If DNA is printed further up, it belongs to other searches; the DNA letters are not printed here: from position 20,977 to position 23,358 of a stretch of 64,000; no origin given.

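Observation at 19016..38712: Seven paralogous GT-C-type membrane glycosyltransferase-like genes in three classes, with one lipid-sugar synthase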

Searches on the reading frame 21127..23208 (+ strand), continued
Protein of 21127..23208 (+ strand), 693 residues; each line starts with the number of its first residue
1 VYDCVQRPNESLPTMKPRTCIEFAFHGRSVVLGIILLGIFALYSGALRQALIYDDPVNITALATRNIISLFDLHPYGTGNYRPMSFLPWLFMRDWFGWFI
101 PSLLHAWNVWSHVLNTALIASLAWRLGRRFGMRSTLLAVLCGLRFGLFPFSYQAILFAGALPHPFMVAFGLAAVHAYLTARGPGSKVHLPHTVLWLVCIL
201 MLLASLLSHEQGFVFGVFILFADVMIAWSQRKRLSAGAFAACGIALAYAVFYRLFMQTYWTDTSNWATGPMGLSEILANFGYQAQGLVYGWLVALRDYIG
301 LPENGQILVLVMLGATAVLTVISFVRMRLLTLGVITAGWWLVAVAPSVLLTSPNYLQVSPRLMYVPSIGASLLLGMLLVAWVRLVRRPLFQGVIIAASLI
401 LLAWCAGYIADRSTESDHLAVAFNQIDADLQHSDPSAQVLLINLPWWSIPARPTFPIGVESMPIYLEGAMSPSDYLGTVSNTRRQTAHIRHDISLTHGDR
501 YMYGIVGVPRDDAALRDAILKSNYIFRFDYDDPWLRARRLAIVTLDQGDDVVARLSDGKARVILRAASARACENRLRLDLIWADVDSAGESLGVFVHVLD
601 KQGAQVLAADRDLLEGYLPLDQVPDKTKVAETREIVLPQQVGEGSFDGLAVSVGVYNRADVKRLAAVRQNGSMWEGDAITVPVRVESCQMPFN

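Call 40: find_encoding_contigs(protein=P0022, flank=10000, max_places=2)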
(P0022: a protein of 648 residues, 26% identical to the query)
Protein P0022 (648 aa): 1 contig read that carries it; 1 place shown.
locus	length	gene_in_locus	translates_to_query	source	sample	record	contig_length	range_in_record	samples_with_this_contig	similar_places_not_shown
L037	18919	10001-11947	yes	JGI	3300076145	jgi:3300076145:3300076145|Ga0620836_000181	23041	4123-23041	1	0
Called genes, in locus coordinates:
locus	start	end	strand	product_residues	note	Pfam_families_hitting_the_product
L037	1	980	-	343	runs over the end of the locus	PF00107:ADH_zinc_N (weak)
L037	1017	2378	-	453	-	PF00925:GTP_cyclohydro2, PF01872:RibD_C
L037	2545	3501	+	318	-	PF01734:Patatin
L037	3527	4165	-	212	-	PF00730:HhH-GPD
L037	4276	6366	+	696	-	PF12439:GDE_N, PF06202:GDE_C, PF22422:MGH1-like_GH (weak)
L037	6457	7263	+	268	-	PF00027:cNMP_binding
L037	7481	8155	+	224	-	PF10517:DM13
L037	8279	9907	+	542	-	PF00174:Oxidored_molyb, PF03404:Mo-co_dimer (weak)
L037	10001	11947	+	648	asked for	-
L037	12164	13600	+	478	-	PF00512:HisKA, PF02518:HATPase_c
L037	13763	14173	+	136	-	PF00072:Response_reg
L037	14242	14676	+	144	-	-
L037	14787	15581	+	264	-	PF02625:XdhC_CoxI, PF13478:XdhC_C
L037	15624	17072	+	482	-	PF00941:FAD_binding_5, PF03450:CO_deh_flav_C, PF01799:Fer2_2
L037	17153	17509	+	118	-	-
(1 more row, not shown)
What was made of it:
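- Distant class B members occur as singletons in unrelated contexts (call 40).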

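Call 66: search_protein_families(library=pfam, proteins=[L015:8033-9865:+, L015:14386-15075:-, L015:1370-3748:-, L020:8015-9916:+, L020:2672-5446:+, L020:5443-7029:+, L020:16477-19272:-, L031:1481-4624:+, L028:5135-7366:+, L010:4661-6625:-], max_evalue=0.001)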
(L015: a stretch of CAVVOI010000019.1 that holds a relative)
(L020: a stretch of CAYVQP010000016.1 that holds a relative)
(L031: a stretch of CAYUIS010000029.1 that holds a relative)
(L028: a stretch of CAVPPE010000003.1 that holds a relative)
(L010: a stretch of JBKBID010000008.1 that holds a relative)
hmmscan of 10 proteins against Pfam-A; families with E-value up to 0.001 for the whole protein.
L015:8033-9865:+ (610 aa): 4 families
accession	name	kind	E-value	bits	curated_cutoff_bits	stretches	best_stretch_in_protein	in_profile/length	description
PF08676.16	MutL_C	-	1.3e-33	116.1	25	1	422-567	1-142/142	MutL C terminal dimerisation domain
PF01119.25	DNA_mis_repair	-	8.1e-33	113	26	1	246-345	22-118/119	DNA mismatch repair protein, C-terminal domain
PF13589.12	HATPase_c_3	-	2.7e-13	50.5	25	1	24-119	4-99/137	Histidine kinase-, DNA gyrase B-, and HSP90-like ATPase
PF02518.31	HATPase_c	-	1.9e-10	41.6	26.4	1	21-81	4-64/111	Histidine kinase-, DNA gyrase B-, and HSP90-like ATPase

L015:14386-15075:- (229 aa): 3 families
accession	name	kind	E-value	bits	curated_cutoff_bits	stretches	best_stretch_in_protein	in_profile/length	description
PF00535.33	Glycos_transf_2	-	1.3e-29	103.7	23.3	1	4-159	1-165/168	Glycosyl transferase family 2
PF10111.15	Glyco_tranf_2_2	-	0.00019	21.5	27.3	1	4-102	1-104/276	Glycosyltransferase like family 2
PF13641.12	Glyco_tranf_2_3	-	0.00026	21.5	27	1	3-125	3-133/230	Glycosyltransferase like family 2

L015:1370-3748:- (792 aa): 2 families
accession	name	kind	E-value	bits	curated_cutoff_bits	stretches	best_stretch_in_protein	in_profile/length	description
PF01326.24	PPDK_N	-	1.4e-33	117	27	1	71-203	100-236/328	Pyruvate phosphate dikinase, AMP/ATP-binding domain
PF00391.29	PEP-utilizers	-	2.2e-23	82.1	23.1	1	704-774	2-72/72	PEP-utilising enzyme, mobile domain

L020:8015-9916:+ (633 aa): 4 families
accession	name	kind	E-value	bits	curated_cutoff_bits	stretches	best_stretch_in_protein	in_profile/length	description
PF08676.16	MutL_C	-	7.4e-34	116.9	25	1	447-590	1-142/142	MutL C terminal dimerisation domain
PF01119.25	DNA_mis_repair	-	8.7e-33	112.9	26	1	244-369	3-118/119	DNA mismatch repair protein, C-terminal domain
PF13589.12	HATPase_c_3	-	5.8e-13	49.5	25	1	58-157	4-103/137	Histidine kinase-, DNA gyrase B-, and HSP90-like ATPase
PF02518.31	HATPase_c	-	7.4e-09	36.5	26.4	1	55-115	4-64/111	Histidine kinase-, DNA gyrase B-, and HSP90-like ATPase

L020:2672-5446:+ (924 aa): 1 family
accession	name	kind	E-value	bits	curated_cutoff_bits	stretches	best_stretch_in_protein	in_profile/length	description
PF13485.12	Peptidase_MA_2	-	1.3e-54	185.5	32.4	1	650-849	2-199/201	Peptidase MA superfamily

L020:5443-7029:+ (528 aa): 1 family
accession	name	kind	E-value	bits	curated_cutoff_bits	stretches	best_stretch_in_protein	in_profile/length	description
PF00496.27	SBP_bac_5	-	3.6e-78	263.7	32.4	1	78-449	1-367/368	Bacterial extracellular solute-binding proteins, family 5 Middle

L020:16477-19272:- (931 aa): 1 family
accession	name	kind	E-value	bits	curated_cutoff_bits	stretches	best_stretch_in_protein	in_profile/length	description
PF13231.12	PMT_2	-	3.9e-08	34.1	26.1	1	71-237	2-158/160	Dolichyl-phosphate-mannose-protein mannosyltransferase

L031:1481-4624:+ (1047 aa): 2 families
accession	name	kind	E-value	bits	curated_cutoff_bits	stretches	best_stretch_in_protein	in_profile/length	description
PF10131.15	PTPS_related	-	1e-09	37.9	26.4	1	86-411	6-315/621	6-pyruvoyl-tetrahydropterin synthase related domain; membrane protein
PF09586.16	YfhO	-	9.7e-06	24.7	28.5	0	505-551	785-830/835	Bacterial membrane protein YfhO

L028:5135-7366:+ (743 aa): 2 families
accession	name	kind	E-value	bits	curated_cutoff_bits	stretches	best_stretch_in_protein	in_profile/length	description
PF00082.27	Peptidase_S8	-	8.2e-36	124.2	21.8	1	222-497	6-288/288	Subtilase family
PF05922.21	Inhibitor_I9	-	1.4e-06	29.3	21.2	1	149-195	34-80/82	Peptidase inhibitor I9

L010:4661-6625:- (654 aa): 1 family
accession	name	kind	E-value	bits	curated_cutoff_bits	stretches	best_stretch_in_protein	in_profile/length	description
PF13231.12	PMT_2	-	5.7e-09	36.8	26.1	1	65-215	5-155/160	Dolichyl-phosphate-mannose-protein mannosyltransferase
